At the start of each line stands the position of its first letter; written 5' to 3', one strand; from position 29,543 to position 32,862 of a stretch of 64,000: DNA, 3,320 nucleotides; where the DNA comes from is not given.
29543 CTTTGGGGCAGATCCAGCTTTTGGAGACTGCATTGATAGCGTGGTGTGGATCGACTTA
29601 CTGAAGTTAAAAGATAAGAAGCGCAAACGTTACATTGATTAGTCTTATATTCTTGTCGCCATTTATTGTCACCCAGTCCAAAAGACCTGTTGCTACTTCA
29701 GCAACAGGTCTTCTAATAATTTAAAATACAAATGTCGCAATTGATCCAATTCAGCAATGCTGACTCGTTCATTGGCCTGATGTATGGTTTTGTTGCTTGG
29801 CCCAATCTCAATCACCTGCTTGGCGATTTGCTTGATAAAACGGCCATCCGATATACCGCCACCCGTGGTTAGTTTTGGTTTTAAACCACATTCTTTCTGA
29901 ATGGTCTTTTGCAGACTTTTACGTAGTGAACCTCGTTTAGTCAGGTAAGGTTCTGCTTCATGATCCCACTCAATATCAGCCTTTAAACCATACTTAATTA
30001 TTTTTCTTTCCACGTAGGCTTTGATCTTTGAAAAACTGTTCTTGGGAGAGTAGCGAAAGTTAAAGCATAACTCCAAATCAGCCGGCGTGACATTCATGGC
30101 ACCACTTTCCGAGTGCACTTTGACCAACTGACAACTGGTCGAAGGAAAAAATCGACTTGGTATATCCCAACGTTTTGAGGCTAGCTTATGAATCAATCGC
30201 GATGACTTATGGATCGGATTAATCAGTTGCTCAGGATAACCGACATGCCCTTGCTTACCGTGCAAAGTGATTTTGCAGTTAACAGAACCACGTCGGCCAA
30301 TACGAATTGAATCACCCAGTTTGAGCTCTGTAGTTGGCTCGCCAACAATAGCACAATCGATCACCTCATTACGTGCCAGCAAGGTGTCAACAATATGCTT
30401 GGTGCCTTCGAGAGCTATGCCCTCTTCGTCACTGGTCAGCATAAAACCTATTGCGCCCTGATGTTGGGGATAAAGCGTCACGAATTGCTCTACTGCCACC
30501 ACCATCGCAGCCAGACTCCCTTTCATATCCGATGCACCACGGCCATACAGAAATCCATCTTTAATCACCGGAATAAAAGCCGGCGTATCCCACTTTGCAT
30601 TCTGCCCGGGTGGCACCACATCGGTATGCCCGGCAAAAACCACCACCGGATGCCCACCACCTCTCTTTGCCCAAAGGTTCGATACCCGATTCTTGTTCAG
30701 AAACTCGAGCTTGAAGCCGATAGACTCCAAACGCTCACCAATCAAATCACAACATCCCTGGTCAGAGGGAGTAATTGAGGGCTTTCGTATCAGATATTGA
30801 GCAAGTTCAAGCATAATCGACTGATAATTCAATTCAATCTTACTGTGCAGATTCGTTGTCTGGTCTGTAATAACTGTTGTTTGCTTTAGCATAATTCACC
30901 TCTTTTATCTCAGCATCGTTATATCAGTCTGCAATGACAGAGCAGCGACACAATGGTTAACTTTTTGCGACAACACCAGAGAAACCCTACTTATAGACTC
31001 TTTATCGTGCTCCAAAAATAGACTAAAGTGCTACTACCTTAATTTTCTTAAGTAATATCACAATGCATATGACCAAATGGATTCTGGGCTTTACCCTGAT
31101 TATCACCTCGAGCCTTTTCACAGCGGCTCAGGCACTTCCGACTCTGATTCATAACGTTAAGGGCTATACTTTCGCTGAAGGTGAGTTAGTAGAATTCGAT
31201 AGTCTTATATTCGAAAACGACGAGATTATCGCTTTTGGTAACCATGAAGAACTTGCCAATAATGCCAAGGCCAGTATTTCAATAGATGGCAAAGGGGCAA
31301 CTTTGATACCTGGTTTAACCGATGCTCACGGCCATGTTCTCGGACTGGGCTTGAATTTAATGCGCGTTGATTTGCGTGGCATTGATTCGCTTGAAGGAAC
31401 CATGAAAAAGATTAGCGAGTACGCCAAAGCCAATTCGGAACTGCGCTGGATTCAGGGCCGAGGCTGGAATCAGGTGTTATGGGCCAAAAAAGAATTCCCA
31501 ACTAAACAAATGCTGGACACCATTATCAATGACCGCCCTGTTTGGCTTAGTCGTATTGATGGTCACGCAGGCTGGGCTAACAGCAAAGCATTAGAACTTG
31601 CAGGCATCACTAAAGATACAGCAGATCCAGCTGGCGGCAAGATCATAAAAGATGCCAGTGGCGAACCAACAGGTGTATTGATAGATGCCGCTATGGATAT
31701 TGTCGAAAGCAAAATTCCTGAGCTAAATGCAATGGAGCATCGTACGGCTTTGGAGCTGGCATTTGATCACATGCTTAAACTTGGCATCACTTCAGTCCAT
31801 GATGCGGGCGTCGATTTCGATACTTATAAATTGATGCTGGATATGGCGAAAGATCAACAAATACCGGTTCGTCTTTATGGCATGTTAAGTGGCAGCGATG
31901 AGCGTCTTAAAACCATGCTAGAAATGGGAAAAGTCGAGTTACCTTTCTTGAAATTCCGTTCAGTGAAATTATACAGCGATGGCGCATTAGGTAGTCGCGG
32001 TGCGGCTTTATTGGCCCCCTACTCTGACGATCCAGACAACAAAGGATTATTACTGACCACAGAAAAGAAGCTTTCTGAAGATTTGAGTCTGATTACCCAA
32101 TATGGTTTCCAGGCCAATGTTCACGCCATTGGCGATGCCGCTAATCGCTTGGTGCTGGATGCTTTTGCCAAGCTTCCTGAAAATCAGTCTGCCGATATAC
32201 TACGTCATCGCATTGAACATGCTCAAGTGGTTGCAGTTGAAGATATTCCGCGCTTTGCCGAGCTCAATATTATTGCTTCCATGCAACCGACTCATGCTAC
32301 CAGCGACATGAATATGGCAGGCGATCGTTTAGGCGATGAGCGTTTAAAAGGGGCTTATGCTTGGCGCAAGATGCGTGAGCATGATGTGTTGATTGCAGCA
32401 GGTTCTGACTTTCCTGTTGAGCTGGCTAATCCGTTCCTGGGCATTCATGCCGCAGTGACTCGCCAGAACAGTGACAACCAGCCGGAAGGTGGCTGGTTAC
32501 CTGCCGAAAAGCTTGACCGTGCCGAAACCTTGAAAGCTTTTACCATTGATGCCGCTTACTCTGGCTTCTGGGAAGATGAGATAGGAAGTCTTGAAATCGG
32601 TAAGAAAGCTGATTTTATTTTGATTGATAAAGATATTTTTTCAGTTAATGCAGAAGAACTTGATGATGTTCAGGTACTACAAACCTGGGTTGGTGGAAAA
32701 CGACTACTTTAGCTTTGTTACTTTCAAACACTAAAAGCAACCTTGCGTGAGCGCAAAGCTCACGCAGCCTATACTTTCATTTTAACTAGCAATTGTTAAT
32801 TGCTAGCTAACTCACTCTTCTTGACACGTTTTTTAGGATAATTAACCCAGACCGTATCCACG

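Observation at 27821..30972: Candidate phosphate-starvation aminolipid module: OlsF-like synthase and an altered DapE paralog, each with a Pho-box-like array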

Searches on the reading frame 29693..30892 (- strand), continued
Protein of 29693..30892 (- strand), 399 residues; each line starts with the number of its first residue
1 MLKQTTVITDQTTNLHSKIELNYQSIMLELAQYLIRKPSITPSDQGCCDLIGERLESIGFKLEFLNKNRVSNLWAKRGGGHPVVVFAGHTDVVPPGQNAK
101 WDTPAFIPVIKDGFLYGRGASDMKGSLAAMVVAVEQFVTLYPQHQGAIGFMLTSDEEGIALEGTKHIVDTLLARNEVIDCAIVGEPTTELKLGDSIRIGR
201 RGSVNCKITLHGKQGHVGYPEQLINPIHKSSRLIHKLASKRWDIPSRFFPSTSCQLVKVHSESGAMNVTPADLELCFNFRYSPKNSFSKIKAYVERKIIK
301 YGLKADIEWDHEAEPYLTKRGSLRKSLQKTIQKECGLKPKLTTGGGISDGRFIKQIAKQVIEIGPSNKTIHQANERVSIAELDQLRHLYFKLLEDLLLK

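Call 59: search_protein_families(library=ncbifam, proteins=[L007:8985-9800:-, L003:11314-13419:+, L007:17588-18418:-, L007:18437-19498:-, L007:13947-15401:-], max_evalue=0.00001)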
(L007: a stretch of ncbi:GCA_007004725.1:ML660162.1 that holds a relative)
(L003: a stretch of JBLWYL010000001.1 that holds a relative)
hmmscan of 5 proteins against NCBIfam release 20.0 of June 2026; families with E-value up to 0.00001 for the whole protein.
L007:8985-9800:- (271 aa): 6 families
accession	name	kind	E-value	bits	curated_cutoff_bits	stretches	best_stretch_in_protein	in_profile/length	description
NF003743.0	PRK05340.1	equivalog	2e-16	59.9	134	1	13-249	3-239/242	UDP-2,3-diacylglucosamine diphosphatase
TIGR01854.1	lipid_A_lpxH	equivalog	2.1e-13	50.1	190.35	1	15-242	2-230/231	UDP-2,3-diacylglucosamine diphosphatase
TIGR00040.1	yfcE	subfamily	2.4e-08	34.2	56.25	0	191-228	96-133/158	YfcE family phosphodiesterase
NF006988.0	PRK09453.1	equivalog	1.4e-07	31.6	117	0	16-130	5-109/183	phosphodiesterase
NF003118.0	PRK04036.1-3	equivalog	3.2e-07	29.7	445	0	10-93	224-321/481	DNA-directed DNA polymerase II small subunit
TIGR04123.1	P_estr_lig_assc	hypoth_equivalog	4.1e-07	29.6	150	0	25-93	49-113/207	ligase-associated DNA damage response endonuclease PdeM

L003:11314-13419:+ (701 aa): 6 families
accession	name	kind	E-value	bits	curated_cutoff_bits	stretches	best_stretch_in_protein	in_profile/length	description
TIGR01783.1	TonB-siderophor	subfamily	4.7e-21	75.1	223.5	1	398-701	365-649/649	TonB-dependent siderophore receptor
NF041535.1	TonB_rec_PqqU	equivalog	7.7e-20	70.7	1200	1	392-664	368-642/676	TonB-dependent receptor PqqU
TIGR01785.1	TonB-hemin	subfamily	7.9e-15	54.3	316.85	1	43-175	3-130/677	TonB-dependent heme/hemoglobin receptor family protein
TIGR01779.1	TonB-B12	equivalog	1.6e-12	46.8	599.7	1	40-187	28-167/614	TonB-dependent vitamin B12 receptor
NF010010.0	PRK13483.1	equivalog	6.6e-08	31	927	0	550-667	522-645/660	ligand-gated channel protein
NF007926.1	PRK10641.1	equivalog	4.9e-07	28.7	836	1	60-194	46-174/617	TonB-dependent vitamin B12 receptor BtuB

L007:17588-18418:- (276 aa): 13 families
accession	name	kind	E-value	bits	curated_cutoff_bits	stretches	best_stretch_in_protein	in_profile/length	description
TIGR00761.1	argB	equivalog_domain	2.2e-54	184.4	151.3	1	7-251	1-231/231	acetylglutamate kinase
NF010659.0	PRK14058.1-1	equivalog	1.1e-30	106.7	223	1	9-268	3-263/267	[LysW]-aminoadipate kinase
NF003387.0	PRK04531.1-2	equivalog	1.2e-27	96.4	426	1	3-253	34-265/441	acetylglutamate kinase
NF010661.0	PRK14058.1-3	equivalog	1.5e-27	96.4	251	1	7-268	2-267/283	acetylglutamate/acetylaminoadipate kinase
NF003641.0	PRK05279.1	equivalog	9.3e-27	93.9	344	1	4-263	24-278/441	amino-acid N-acetyltransferase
NF010662.0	PRK14058.1-4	equivalog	5.1e-26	91.4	194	1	8-268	2-258/264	[LysW]-aminoadipate/[LysW]-glutamate kinase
TIGR01890.1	N-Ac-Glu-synth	equivalog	1.1e-22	80.6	202.85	1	5-274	17-277/429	amino-acid N-acetyltransferase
NF003386.0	PRK04531.1-1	equivalog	3.5e-19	69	417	1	5-243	41-261/442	acetylglutamate kinase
NF009007.0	PRK12352.1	subfamily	1.2e-14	54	266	1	125-274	166-313/316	carbamate kinase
NF009008.0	PRK12354.1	subfamily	7.7e-14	51.5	361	1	150-267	181-296/308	carbamate kinase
TIGR00746.1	arcC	equivalog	2.9e-12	46.3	358.25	1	125-253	161-290/309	carbamate kinase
NF040647.1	IPPK_Arch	equivalog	1e-11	44.6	120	1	141-274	119-259/259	isopentenyl phosphate kinase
NF006926.0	PRK09411.1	equivalog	4e-06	26.2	416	0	151-241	183-267/297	carbamate kinase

L007:18437-19498:- (353 aa): 4 families
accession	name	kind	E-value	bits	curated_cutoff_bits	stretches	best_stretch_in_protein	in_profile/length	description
TIGR01850.1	argC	equivalog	1.8e-93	313.5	233.6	1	5-353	1-345/345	N-acetyl-gamma-glutamyl-phosphate reductase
TIGR01851.1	argC_other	equivalog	6.7e-22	78.2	229.85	1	129-339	88-309/310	N-acetyl-gamma-glutamyl-phosphate reductase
NF011456.0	PRK14874.1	equivalog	9.1e-08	31.5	223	0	3-108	3-103/346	aspartate-semialdehyde dehydrogenase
NF006416.0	PRK08664.1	subfamily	8.7e-07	28.4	232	0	3-338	2-344/350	aspartate-semialdehyde dehydrogenase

L007:13947-15401:- (484 aa): 0 families

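Call 72: search_protein_families(library=ncbifam, proteins=[P0023, P0056, P0028, P0014, P0087], max_evalue=1e-100)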
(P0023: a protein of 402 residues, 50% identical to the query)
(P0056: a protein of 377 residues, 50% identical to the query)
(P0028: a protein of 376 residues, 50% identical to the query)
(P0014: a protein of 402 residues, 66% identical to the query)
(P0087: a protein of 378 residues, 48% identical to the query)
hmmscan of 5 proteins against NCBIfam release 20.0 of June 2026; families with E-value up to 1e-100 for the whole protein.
P0023 (402 aa): 2 families
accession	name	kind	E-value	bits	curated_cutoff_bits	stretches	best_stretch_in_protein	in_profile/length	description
NF009557.0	PRK13009.1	equivalog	5.8e-139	463.4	284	1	27-397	4-374/377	succinyl-diaminopimelate desuccinylase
TIGR01246.1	dapE_proteo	equivalog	2.5e-132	441.4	361.8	1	30-396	3-369/370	succinyl-diaminopimelate desuccinylase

P0056 (377 aa): 2 families
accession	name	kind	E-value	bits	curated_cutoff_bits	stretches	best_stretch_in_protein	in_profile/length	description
NF009557.0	PRK13009.1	equivalog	1.6e-171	570.5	284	1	2-375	3-375/377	succinyl-diaminopimelate desuccinylase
TIGR01246.1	dapE_proteo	equivalog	2.8e-164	546.5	361.8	1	5-374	2-370/370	succinyl-diaminopimelate desuccinylase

P0028 (376 aa): 2 families
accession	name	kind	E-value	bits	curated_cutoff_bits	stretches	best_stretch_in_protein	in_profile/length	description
NF009557.0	PRK13009.1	equivalog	2.5e-165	550.2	284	1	2-375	2-375/377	succinyl-diaminopimelate desuccinylase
TIGR01246.1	dapE_proteo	equivalog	4.1e-163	542.7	361.8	1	6-374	2-370/370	succinyl-diaminopimelate desuccinylase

P0014 (402 aa): 2 families
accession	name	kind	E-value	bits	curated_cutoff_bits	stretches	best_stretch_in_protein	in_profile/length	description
NF009557.0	PRK13009.1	equivalog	2.1e-147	491.2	284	1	26-400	4-375/377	succinyl-diaminopimelate desuccinylase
TIGR01246.1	dapE_proteo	equivalog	7e-145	482.7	361.8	1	28-399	2-370/370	succinyl-diaminopimelate desuccinylase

P0087 (378 aa): 2 families
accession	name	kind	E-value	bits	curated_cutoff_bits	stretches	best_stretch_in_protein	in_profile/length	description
NF009557.0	PRK13009.1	equivalog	2.5e-175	583.1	284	1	2-374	3-375/377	succinyl-diaminopimelate desuccinylase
TIGR01246.1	dapE_proteo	equivalog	2e-167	556.9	361.8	1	5-373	2-370/370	succinyl-diaminopimelate desuccinylase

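Call 73: find_homologous_proteins(query=P0023)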
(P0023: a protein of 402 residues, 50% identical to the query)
Query P0023 (402 aa): 7998 proteins with E <= 0.001 among 8000 candidates; the best 120 are listed.
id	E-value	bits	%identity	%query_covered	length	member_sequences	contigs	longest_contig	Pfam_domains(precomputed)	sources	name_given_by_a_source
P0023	6.7e-266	900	100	100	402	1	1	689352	PF01546.34,PF07687.20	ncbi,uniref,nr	ncbi:succinyl-diaminopimelate desuccinylase [Aliikangiella coralliicola]|uniref:Succinyl-diaminopime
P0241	1.0e-191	656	73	97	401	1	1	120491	PF01546.34,PF07687.20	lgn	-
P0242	4.9e-190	650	73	97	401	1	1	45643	PF01546.34,PF07687.20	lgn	-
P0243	6.8e-187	640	74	96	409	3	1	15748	PF01546.34,PF07687.20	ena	-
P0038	2.1e-186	638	70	100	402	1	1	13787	PF01546.34,PF07687.20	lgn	-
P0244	2.4e-186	638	69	100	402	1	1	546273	PF01546.34,PF07687.20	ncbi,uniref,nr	ncbi:succinyl-diaminopimelate desuccinylase [Aliikangiella marina]|uniref:Succinyl-diaminopimelate d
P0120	2.1e-185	635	71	100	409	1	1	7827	PF01546.34,PF07687.20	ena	-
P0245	3.0e-184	631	68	100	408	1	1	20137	PF01546.34,PF07687.20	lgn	-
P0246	7.0e-181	620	70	98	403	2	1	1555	PF01546.34,PF07687.20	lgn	-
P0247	7.9e-177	607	68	98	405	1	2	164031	PF01546.34,PF07687.20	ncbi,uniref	ncbi:succinyl-diaminopimelate desuccinylase [Aliikangiella maris]|uniref:Succinyl-diaminopimelate de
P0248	3.3e-134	466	67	76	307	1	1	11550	PF01546.34,PF07687.20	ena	-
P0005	2.8e-127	443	51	93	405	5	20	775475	PF01546.34,PF07687.20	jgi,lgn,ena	-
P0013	3.7e-126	440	51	95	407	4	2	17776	PF01546.34,PF07687.20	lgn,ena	-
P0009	6.4e-126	439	50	93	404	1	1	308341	PF01546.34,PF07687.20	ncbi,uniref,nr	ncbi:succinyl-diaminopimelate desuccinylase [Kangiella shandongensis]|uniref:succinyl-diaminopimelat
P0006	3.2e-125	437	49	93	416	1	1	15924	PF01546.34,PF07687.20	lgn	-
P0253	3.8e-108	380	49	91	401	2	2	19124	PF01546.34,PF07687.20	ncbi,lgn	-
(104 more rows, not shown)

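Call 76: find_encoding_contigs(protein=P0253, flank=10000, max_places=1)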
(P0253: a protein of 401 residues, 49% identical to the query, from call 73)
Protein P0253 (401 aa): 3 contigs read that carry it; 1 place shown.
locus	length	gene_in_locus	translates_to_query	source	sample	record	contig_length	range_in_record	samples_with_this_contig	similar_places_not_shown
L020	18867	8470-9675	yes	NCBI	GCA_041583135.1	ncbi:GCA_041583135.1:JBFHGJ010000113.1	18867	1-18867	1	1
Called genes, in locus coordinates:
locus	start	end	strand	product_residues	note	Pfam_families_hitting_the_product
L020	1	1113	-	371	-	?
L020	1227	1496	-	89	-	-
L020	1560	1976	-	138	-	PF00903:Glyoxalase, PF13669:Glyoxalase_4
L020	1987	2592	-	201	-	PF02525:Flavodoxin_2, PF03358:FMN_red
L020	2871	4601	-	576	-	PF19576:Acyltransf_2, PF01553:Acyltransferase, PF13444:Acetyltransf_5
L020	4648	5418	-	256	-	PF12697:Abhydrolase_6, PF00561:Abhydrolase_1, PF06821:Ser_hydrolase (faint), PF12146:Hydrolase_4 (weak)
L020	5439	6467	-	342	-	PF00246:Peptidase_M14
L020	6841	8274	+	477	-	-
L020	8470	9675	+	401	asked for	PF01546:Peptidase_M20, PF07687:M20_dimer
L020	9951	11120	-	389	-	PF01546:Peptidase_M20, PF07687:M20_dimer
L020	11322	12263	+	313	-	PF14397:ATPgrasp_ST (faint), PF02655:ATP-grasp_3 (weak), PF08443:RimK, PF02955:GSH-S_ATP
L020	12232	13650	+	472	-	PF02955:GSH-S_ATP (weak), PF08443:RimK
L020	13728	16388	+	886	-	PF00246:Peptidase_M14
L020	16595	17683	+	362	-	PF14240:YHYH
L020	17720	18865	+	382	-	?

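Call 77: search_protein_families(library=ncbifam, proteins=[L020:9951-11120:-, L020:8470-9675:+, L020:2871-4601:-, L020:6841-8274:+, L020:4648-5418:-], max_evalue=1e-20)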
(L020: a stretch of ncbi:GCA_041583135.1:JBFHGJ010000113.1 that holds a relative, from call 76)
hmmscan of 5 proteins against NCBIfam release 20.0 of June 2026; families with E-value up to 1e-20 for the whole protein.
L020:9951-11120:- (389 aa): 4 families
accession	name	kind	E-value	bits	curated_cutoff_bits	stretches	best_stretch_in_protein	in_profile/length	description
NF005602.0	PRK07338.1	equivalog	2.7e-59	200.8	357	1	61-374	76-396/409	hydrolase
NF004788.0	PRK06133.1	subfamily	2.1e-51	175.2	349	1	22-374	48-410/417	glutamate carboxypeptidase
NF005678.0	PRK07473.1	equivalog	9.7e-40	136.7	386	1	71-371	67-369/376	M20/M25/M40 family metallo-hydrolase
NF009557.0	PRK13009.1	equivalog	4.6e-22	78.7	284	1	25-368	10-364/377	succinyl-diaminopimelate desuccinylase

L020:8470-9675:+ (401 aa): 20 families
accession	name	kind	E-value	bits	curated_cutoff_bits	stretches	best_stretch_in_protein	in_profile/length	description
NF009557.0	PRK13009.1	equivalog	2.9e-143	477.6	284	1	28-400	3-375/377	succinyl-diaminopimelate desuccinylase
TIGR01246.1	dapE_proteo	equivalog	1.3e-137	458.8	361.8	1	31-399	2-370/370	succinyl-diaminopimelate desuccinylase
TIGR01910.1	DapE-ArgE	subfamily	5.9e-56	190.3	217.6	1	32-388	2-370/373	ArgE/DapE family deacylase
NF006399.0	PRK08651.1-2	equivalog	1.1e-47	163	381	1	28-390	4-395/405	succinyl-diaminopimelate desuccinylase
NF005710.0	PRK07522.1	subfamily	2.3e-39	135.7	412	1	26-397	6-386/391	acetylornithine deacetylase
NF006365.0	PRK08588.1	subfamily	1.1e-37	130.2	289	1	37-400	16-381/383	succinyl-diaminopimelate desuccinylase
NF010589.0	PRK13983.1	equivalog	1.2e-37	129.9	333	1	22-396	8-406/409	M20 family metallo-hydrolase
NF006400.0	PRK08651.1-3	equivalog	3e-35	121.8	374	1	80-400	79-407/410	succinyl-diaminopimelate desuccinylase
NF006326.0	PRK08554.1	equivalog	1.9e-34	119.3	354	1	47-190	34-173/446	peptidase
NF005306.0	PRK06837.1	subfamily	7.9e-32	110.6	376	1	72-388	85-410/427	ArgE/DapE family deacylase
TIGR01900.1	dapE-gram_pos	equivalog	9.3e-31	107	304.2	1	27-392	2-346/351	succinyl-diaminopimelate desuccinylase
NF009555.0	PRK13004.1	equivalog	9.3e-29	100.5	321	1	24-318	11-296/399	YgeY family selenium metabolism-linked hydrolase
NF003367.0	PRK04443.1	equivalog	1.1e-28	100.6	363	1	28-400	7-346/349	[LysW]-lysine hydrolase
TIGR01892.1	AcOrn-deacetyl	equivalog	3.8e-28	98.6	297.7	1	37-387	6-356/365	acetylornithine deacetylase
TIGR01902.1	dapE-lys-deAc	subfamily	9.3e-27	94.2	163.1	1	35-400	4-338/340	N-acetyl-ornithine/N-acetyl-lysine deacetylase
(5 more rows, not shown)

L020:2871-4601:- (576 aa): 3 families
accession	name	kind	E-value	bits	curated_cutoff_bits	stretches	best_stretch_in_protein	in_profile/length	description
NF052615.1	orn_lipid_OlsF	equivalog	2.1e-263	875.1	620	1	1-568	1-570/570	bifunctional ornithine lipid synthase OlsF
NF053697.1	LyGlyAclTfGlsABct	equivalog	3.5e-53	180.5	260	1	3-264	3-267/267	lyso-glycine lipid O-acyltransferase GlsA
NF053696.1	GlyAclTfGlsBBct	equivalog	1.4e-50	172.1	300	1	279-568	3-302/303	glycine N(alpha)-acyltransferase GlsB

L020:6841-8274:+ (477 aa): 0 families

L020:4648-5418:- (256 aa): 0 families

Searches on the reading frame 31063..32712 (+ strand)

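Call 3: search_protein_families(library=ncbifam, proteins=[window:31063-32712:+])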
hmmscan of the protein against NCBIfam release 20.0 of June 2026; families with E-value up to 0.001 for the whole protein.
window:31063-32712:+ (549 aa): 14 families
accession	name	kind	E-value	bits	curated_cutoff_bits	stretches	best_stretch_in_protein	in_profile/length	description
NF006056.0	PRK08204.1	subfamily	3.3e-11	42.6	391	1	466-524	324-382/449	hypothetical protein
NF006549.0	PRK09045.1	equivalog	1.9e-09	36.7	540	1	481-524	338-381/444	TRZ/ATZ family hydrolase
TIGR01224.1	hutI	equivalog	1.3e-08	34.1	298.15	0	47-93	5-50/377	imidazolonepropionase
NF005211.0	PRK06687.1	equivalog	1.6e-08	33.7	703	1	487-522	337-372/419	TRZ/ATZ family protein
NF051886.1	XaaProDiPepCaul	equivalog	2.2e-08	33.5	500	1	39-93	12-65/398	Xaa-Pro dipeptidase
TIGR02967.1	guan_deamin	equivalog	6.6e-08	32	375.4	1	430-539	277-378/401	guanine deaminase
NF006679.0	PRK09228.1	subfamily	6.5e-07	28.4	351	0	481-536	345-400/433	guanine deaminase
NF011990.0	PRK15446.2-6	subfamily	1.3e-06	27.4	233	0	39-90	13-64/390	alpha-D-ribose 1-methylphosphonate 5-triphosphate diphosphatase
NF012037.0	PRK15493.1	equivalog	2.4e-06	26.6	779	1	40-93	17-69/435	bifunctional S-methyl-5'-thioadenosine deaminase/S-adenosylhomocysteine deaminase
NF005557.0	PRK07228.1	equivalog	5.1e-06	25.5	522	0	484-532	337-385/445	5'-deoxyadenosine deaminase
TIGR03314.1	Se_ssnA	subfamily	4e-05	22.7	455.5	0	28-92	2-67/441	putative selenium metabolism protein SsnA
NF005540.0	PRK07203.1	equivalog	6.2e-05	21.8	444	0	28-92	3-68/444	putative aminohydrolase SsnA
NF006055.0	PRK08203.1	equivalog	0.00016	20.3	532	0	46-92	27-71/455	8-oxoguanine deaminase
TIGR02318.1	phosphono_phnM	equivalog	0.0002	20.4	390.55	0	43-91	14-56/376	phosphonate metabolism protein PhnM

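Call 4: search_protein_families(library=pfam, proteins=[window:31063-32712:+])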
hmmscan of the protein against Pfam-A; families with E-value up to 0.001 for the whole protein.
window:31063-32712:+ (549 aa): 2 families
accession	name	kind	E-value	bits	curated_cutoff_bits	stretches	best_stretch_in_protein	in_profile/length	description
PF07969.17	Amidohydro_3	-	1.2e-110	371.7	29.7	1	74-547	3-470/472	Amidohydrolase family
PF01979.26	Amidohydro_1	-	3.9e-12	46.5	25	1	223-547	31-344/345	Amidohydrolase family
